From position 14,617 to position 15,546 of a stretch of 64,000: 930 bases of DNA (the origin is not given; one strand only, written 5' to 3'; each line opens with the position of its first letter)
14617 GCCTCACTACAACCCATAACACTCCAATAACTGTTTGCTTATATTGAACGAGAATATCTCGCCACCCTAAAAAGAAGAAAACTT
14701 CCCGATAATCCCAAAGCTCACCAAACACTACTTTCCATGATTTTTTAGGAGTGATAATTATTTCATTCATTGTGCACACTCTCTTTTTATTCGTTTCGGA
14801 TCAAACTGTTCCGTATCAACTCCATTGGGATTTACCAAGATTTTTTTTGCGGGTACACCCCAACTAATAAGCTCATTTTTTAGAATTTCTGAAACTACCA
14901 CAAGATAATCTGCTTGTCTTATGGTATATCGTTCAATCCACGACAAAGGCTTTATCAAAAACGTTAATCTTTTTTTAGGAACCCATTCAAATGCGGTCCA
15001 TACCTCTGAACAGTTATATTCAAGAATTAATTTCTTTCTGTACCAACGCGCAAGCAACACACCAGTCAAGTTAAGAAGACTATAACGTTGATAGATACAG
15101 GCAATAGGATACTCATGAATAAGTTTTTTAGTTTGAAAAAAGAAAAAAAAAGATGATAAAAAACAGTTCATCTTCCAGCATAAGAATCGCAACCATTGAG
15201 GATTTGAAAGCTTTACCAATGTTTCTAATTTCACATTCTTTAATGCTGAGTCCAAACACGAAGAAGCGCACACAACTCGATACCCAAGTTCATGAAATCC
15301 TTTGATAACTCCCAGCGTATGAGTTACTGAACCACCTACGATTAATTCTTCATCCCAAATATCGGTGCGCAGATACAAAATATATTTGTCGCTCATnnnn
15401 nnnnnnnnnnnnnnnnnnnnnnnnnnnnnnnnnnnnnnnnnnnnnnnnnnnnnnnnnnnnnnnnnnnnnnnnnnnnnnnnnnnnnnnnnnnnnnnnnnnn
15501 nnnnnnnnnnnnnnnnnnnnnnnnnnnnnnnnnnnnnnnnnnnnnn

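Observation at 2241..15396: GT4 glycosyltransferase split at its interdomain linker, with halves flanking an 11.9-kb, 13-gene sugar cassette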

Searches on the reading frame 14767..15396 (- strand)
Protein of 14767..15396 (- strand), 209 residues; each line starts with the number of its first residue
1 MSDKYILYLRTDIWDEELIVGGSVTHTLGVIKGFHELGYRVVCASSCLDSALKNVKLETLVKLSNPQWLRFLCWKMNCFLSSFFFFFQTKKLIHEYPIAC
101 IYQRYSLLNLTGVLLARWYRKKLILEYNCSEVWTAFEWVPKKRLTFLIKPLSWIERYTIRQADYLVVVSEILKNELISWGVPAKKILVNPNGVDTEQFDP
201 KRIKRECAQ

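Call 4: search_protein_families(library=pfam, proteins=[window:14767-15396:-], max_evalue=0.01)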
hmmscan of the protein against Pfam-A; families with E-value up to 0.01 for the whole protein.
window:14767-15396:- (209 aa): 2 families
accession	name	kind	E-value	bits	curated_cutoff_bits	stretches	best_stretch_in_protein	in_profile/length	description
PF13439.12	Glyco_transf_4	-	4e-19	69.7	28.5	1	20-197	1-170/170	Glycosyltransferase Family 4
PF13579.12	Glyco_trans_4_4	-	8.9e-11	42.8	29.7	1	21-192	1-158/158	Glycosyl transferase 4-like domain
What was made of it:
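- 14767..15396 (-): Stand-alone GT4 N-terminal (acceptor-side) Rossmann domain, 209 aa ('N-half'). Its start overlaps the asnB-like gene end and its stop overlaps the wzm start. Pfam Glyco_transf_4 over 1-170/170, E 4e-19 (call 4).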

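Call 10: find_encoding_contigs(protein=window:14770-15396:-, flank=10000, max_places=10)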
Protein window:14770-15396:- (209 aa): 1 contig read that carries it; 1 place shown.
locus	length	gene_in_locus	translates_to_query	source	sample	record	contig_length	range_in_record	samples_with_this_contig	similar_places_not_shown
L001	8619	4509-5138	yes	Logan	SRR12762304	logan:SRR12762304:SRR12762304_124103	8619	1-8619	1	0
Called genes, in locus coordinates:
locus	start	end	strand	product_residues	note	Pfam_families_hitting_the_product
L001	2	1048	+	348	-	?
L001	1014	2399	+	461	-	-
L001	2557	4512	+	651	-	PF13522:GATase_6, PF13537:GATase_7, PF00733:Asn_synthase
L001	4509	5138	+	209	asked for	PF13439:Glyco_transf_4, PF13579:Glyco_trans_4_4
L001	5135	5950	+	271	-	PF01061:ABC2_membrane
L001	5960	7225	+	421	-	PF00005:ABC_tran, PF13304:AAA_21 (faint)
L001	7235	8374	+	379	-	-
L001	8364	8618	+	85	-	?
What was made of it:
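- On ABC-transporter-dependent glycan export locus: PF01061 and PF00005 on identical genes in L001 (call 10).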

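Call 11: find_homologous_proteins(query=window:14770-15396:-, max_evalue=0.00001)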
Query window:14770-15396:- (209 aa): 87 proteins with E <= 0.00001 among 225 candidates.
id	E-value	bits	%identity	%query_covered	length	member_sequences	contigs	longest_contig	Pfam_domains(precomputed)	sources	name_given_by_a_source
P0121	2.4e-119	415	86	100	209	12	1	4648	PF13579.13,PF13439.13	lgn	-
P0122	1.9e-116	405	84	100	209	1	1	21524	PF13579.13,PF13439.13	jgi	jgi:glycosyltransferase involved in cell wall biosynthesis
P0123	4.8e-107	374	78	100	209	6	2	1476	PF13579.13,PF13439.13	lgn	-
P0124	2.1e-100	353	74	98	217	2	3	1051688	PF13579.13,PF13439.13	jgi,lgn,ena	-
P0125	6.2e-85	302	65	99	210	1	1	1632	PF13579.13,PF13439.13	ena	-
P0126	2.7e-83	297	69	98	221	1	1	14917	PF13439.13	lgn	-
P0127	7.8e-83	295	65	100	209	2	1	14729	PF13439.13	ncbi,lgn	-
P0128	2.7e-80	287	62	99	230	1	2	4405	PF13579.13,PF13439.13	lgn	-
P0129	5.4e-80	286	62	98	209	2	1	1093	PF13579.13,PF13439.13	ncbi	-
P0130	1.8e-78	281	63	99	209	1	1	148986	PF13579.13,PF13439.13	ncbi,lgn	-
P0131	3.8e-78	280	61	100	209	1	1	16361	PF13579.13,PF13439.13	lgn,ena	-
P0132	8.4e-78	279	62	100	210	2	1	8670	PF13579.13,PF13439.13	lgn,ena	-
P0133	8.6e-76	272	61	99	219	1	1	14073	PF13579.13,PF13439.13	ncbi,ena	-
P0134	1.4e-75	272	59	99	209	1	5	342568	PF13579.13,PF13439.13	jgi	jgi:glycosyltransferase involved in cell wall biosynthesis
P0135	1.3e-74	268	62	99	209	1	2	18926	PF13579.13,PF13439.13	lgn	-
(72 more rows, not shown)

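Call 14: find_encoding_contigs(protein=P0124, flank=10000, max_places=3)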
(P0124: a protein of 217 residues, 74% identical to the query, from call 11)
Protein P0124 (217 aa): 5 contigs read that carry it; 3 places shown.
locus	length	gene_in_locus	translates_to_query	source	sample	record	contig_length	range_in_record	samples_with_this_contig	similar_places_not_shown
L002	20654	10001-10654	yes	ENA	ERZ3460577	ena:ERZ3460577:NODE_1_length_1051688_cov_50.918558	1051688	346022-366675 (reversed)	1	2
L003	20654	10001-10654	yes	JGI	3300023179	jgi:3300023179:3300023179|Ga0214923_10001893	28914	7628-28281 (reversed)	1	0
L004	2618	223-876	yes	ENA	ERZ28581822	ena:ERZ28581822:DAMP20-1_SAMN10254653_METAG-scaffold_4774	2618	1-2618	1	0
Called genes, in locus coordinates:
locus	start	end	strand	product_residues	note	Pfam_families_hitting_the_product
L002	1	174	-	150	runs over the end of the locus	-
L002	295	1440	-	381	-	-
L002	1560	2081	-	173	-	PF01230:HIT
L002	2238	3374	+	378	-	PF02350:Epimerase_2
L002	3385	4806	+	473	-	PF03721:UDPG_MGDP_dh_N, PF00984:UDPG_MGDP_dh, PF03720:UDPG_MGDP_dh_C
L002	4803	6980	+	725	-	PF00107:ADH_zinc_N, PF13602:ADH_zinc_N_2 (faint), PF01408:GFO_IDH_MocA, PF02894:GFO_IDH_MocA_C (weak), PF22725:GFO_IDH_MocA_C3 (weak)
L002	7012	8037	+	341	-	PF00483:NTP_transferase, PF22640:ManC_GMP_beta-helix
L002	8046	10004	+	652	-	PF13522:GATase_6, PF13537:GATase_7, PF00733:Asn_synthase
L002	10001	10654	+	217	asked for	PF13439:Glyco_transf_4, PF13579:Glyco_trans_4_4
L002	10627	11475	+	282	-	PF08003:Methyltransf_9 (faint), PF13489:Methyltransf_23, PF13847:Methyltransf_31, PF08241:Methyltransf_11, PF08242:Methyltransf_12, PF13649:Methyltransf_25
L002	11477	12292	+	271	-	PF01061:ABC2_membrane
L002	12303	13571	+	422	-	PF00005:ABC_tran, PF13304:AAA_21 (faint), PF14524:Wzt_C (weak)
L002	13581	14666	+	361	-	-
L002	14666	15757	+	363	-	-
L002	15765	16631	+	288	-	PF00483:NTP_transferase, PF12804:NTP_transf_3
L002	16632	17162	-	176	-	PF00908:dTDP_sugar_isom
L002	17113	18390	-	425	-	PF08421:Methyltransf_13, PF13489:Methyltransf_23, PF08241:Methyltransf_11 (faint), PF08242:Methyltransf_12 (weak), PF08484:Methyltransf_14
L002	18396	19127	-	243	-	PF04989:RMNT_CmcI, PF13578:Methyltransf_24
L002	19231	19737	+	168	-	PF25084:LbH_EIF2B (faint), PF25087:GMPPB_C (faint), PF00132:Hexapep, PF14602:Hexapep_2 (weak)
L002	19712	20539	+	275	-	PF01370:Epimerase, PF04321:RmlD_sub_bind (weak)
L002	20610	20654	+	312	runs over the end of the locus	PF01370:Epimerase, PF04321:RmlD_sub_bind (faint), PF16363:GDP_Man_Dehyd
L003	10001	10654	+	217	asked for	PF13439:Glyco_transf_4, PF13579:Glyco_trans_4_4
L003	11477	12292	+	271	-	PF01061:ABC2_membrane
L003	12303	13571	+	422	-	PF00005:ABC_tran, PF13304:AAA_21 (faint), PF14524:Wzt_C (weak)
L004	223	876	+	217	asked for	PF13439:Glyco_transf_4, PF13579:Glyco_trans_4_4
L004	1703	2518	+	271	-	PF01061:ABC2_membrane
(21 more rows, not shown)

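Call 15: find_encoding_contigs(protein=P0122, flank=10000, max_places=3)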
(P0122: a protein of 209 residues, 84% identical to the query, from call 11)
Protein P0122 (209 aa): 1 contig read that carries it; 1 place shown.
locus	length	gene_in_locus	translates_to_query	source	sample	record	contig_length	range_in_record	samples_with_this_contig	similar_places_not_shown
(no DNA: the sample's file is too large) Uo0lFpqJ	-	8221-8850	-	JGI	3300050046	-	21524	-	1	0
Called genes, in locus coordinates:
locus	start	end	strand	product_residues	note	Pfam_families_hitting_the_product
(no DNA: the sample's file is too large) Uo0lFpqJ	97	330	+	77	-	-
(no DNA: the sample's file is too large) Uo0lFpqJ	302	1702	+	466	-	PF03721:UDPG_MGDP_dh_N, PF00984:UDPG_MGDP_dh, PF03720:UDPG_MGDP_dh_C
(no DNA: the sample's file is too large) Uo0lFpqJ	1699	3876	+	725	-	PF00107:ADH_zinc_N, PF01408:GFO_IDH_MocA, PF22725:GFO_IDH_MocA_C3 (weak)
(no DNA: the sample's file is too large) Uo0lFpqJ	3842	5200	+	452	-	-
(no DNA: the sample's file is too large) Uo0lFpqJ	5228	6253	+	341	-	PF00483:NTP_transferase, PF22640:ManC_GMP_beta-helix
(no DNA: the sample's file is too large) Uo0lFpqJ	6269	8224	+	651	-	PF13522:GATase_6, PF13537:GATase_7, PF00733:Asn_synthase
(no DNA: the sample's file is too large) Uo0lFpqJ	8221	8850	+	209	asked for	PF13439:Glyco_transf_4, PF13579:Glyco_trans_4_4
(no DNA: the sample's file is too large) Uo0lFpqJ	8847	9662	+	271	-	PF01061:ABC2_membrane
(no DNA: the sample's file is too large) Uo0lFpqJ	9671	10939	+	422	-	PF00005:ABC_tran, PF13304:AAA_21 (faint)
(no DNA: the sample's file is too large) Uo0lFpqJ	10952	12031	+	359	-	PF00535:Glycos_transf_2 (weak)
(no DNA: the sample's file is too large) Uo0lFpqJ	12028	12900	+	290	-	PF00483:NTP_transferase, PF12804:NTP_transf_3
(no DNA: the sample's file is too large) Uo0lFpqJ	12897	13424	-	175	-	PF00908:dTDP_sugar_isom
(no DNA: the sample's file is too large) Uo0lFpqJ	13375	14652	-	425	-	PF08421:Methyltransf_13, PF13489:Methyltransf_23, PF08241:Methyltransf_11 (weak), PF08242:Methyltransf_12, PF08484:Methyltransf_14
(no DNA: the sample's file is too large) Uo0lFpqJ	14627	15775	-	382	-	PF01041:DegT_DnrJ_EryC1, PF00155:Aminotran_1_2 (weak)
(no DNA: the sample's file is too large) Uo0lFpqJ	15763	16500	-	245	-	PF04989:RMNT_CmcI, PF13578:Methyltransf_24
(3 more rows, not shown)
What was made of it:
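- P0122 contig, 9.7 kb (call 15).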

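Call 17: find_related_loci(query=A1, collection=genome_contigs, flank=10000)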
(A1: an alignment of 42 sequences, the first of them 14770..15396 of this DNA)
Query A1 (209 aa) in genome_contigs; peptide patterns used: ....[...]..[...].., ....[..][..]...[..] (x = any residue, [..] = any of these).
59 stretches matched a pattern; 38 encode a relative of the query (tblastn E <= 1e-3); 35 distinct loci.
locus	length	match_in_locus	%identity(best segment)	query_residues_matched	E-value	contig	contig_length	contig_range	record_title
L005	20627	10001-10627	89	1-209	3e-116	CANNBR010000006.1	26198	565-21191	MAG: bacterium isolate ZH-3nov15-28 genome assembly, contig: ZH-3nov15-C1689, whole genome shotgun sequence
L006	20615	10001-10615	79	5-209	2e-103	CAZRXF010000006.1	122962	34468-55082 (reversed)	MAG TPA_asm: uncultured Pseudomonadota bacterium isolate SRP135725_co2_714 genome assembly, contig: k141_3027076, whole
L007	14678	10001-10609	59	4-206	2e-71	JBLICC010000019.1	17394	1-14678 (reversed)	MAG: Alteromonas naphthalenivorans isolate 3300053698_98 Ga0535657_0004936, whole genome shotgun sequence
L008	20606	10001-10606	57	4-205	3e-66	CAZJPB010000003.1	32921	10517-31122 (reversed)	MAG TPA_asm: uncultured Pseudomonadota bacterium isolate SRP219642_co4_113 genome assembly, contig: NODE_2129_length_329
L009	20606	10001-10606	56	1-202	1e-65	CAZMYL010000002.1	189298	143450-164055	MAG TPA_asm: uncultured Pseudomonadota bacterium isolate SRP342105_co1_14 genome assembly, contig: NODE_76_length_189298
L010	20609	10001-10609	58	1-203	6e-63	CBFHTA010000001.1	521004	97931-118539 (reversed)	MAG: Candidatus Babelota bacterium isolate Co_bin_40_indper genome assembly, contig: Co_bin_40_indper_c1, whole genome s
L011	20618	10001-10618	54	1-204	2e-62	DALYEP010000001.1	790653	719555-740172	MAG TPA_asm: Candidatus Babeliales bacterium isolate CTOTU14257 NODE_1_length_790653_cov_10.893357, whole genome shotgun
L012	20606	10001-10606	50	4-206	3e-61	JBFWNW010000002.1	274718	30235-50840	MAG: Candidatus Babeliales bacterium isolate CA_2019_TPBF_121 NODE_400_length_274718_cov_8.074882_TPBF, whole genome sho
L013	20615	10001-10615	52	1-206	3e-61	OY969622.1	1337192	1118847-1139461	MAG: Candidatus Babeliales bacterium isolate MFD04434.bin.c.2 genome assembly, chromosome: 1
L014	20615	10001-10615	48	4-208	6e-59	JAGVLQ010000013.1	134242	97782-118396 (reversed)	MAG: Candidatus Babeliales bacterium isolate SW_22 c_000000016672, whole genome shotgun sequence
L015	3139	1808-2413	47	4-206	5e-58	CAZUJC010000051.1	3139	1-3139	MAG TPA_asm: uncultured Pseudomonadota bacterium isolate SRP150892_co2_472 genome assembly, contig: NODE_60311_length_31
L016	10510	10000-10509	62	1-169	4e-56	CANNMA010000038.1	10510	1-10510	MAG: bacterium isolate ZH-3nov15-92 genome assembly, contig: ZH-3nov15-C9279, whole genome shotgun sequence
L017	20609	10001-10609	45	3-206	1e-55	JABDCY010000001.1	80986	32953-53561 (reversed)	MAG: Candidatus Dependentiae bacterium isolate BWMinHeated_Nextera56_MAG2 3300020846.a:Ga0207124_1002, whole genome shot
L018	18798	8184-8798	52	1-206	2e-59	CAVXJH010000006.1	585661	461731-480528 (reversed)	MAG: Candidatus Babeliales bacterium isolate MFD03323.bin.2.33 genome assembly, contig: contig_45610, whole genome shotg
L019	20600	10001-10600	45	6-206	4e-54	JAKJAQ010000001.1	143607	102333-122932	MAG: Candidatus Dependentiae bacterium isolate UR.bin19 NODE_1_length_143607_cov_3.511141, whole genome shotgun sequence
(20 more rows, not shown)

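Call 36: search_protein_families(library=ncbifam, proteins=[window:14770-15396:-], max_evalue=0.001)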
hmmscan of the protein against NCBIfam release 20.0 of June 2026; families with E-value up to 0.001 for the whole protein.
window:14770-15396:- (209 aa): 3 families
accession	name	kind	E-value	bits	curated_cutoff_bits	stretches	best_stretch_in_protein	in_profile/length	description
TIGR04063.1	stp3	hypoth_equivalog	5.4e-08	32.1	442.05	1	154-201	150-197/397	TIGR04063 family PEP-CTERM/XrtA system glycosyltransferase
NF041010.1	glycosy_Agl16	equivalog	3.3e-07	29.5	575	1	149-200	121-172/352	glycosylation protein Agl16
TIGR02149.1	glgA_Coryne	subfamily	0.00026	20.2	302.4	1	152-201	135-186/391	glycogen synthase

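Call 58: search_protein_families(library=pfam, proteins=[L012:12059-14776:+, L018:9437-12226:+, L014:11246-13975:+], max_evalue=0.001)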
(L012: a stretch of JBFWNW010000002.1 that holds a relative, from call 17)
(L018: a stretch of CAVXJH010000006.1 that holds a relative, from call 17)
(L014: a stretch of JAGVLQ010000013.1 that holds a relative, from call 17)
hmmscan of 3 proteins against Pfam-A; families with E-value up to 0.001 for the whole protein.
L012:12059-14776:+ (906 aa): 5 families
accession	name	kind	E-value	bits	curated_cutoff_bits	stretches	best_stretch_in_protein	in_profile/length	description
PF13692.12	Glyco_trans_1_4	-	2.4e-18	67.2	27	1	710-866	3-139/142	Glycosyl transferases group 1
PF00534.26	Glycos_transf_1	-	3.8e-14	53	26.4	1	696-883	3-171/172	Glycosyl transferases group 1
PF13439.12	Glyco_transf_4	-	5.3e-13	49.8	28.5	1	572-685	57-170/170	Glycosyltransferase Family 4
PF13579.12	Glyco_trans_4_4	-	2.4e-09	38.2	29.7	1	571-680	55-158/158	Glycosyl transferase 4-like domain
PF01943.22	Polysacc_synt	-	7e-05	22.8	28.2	1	15-264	4-257/274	Polysaccharide biosynthesis protein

L018:9437-12226:+ (930 aa): 6 families
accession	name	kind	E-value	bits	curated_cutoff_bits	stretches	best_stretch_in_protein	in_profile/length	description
PF13692.12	Glyco_trans_1_4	-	2.7e-20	73.5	27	1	718-877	2-138/142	Glycosyl transferases group 1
PF00534.26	Glycos_transf_1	-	7.2e-17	61.9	26.4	1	705-895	2-171/172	Glycosyl transferases group 1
PF13439.12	Glyco_transf_4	-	1.8e-11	44.8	28.5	1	581-695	57-170/170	Glycosyltransferase Family 4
PF13524.12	Glyco_trans_1_2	-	1.5e-07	31.9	25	1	742-910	8-142/144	Glycosyl transferase-like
PF13579.12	Glyco_trans_4_4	-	5.2e-05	24.1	29.7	1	595-690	70-158/158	Glycosyl transferase 4-like domain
PF01943.22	Polysacc_synt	-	0.00033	20.6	28.2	1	15-269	4-263/274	Polysaccharide biosynthesis protein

L014:11246-13975:+ (910 aa): 6 families
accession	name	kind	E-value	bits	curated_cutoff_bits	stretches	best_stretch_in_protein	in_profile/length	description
PF13692.12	Glyco_trans_1_4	-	4.2e-16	59.9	27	1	715-873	4-140/142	Glycosyl transferases group 1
PF00534.26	Glycos_transf_1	-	6.5e-16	58.8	26.4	1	700-889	3-171/172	Glycosyl transferases group 1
PF13439.12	Glyco_transf_4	-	9.4e-11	42.5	28.5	1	576-688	57-169/170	Glycosyltransferase Family 4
PF01943.22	Polysacc_synt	-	1.9e-06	27.9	28.2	1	13-268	4-263/274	Polysaccharide biosynthesis protein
PF13579.12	Glyco_trans_4_4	-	2.2e-06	28.6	29.7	1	588-684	68-158/158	Glycosyl transferase 4-like domain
PF13524.12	Glyco_trans_1_2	-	1.6e-05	25.4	25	1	739-904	10-142/144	Glycosyl transferase-like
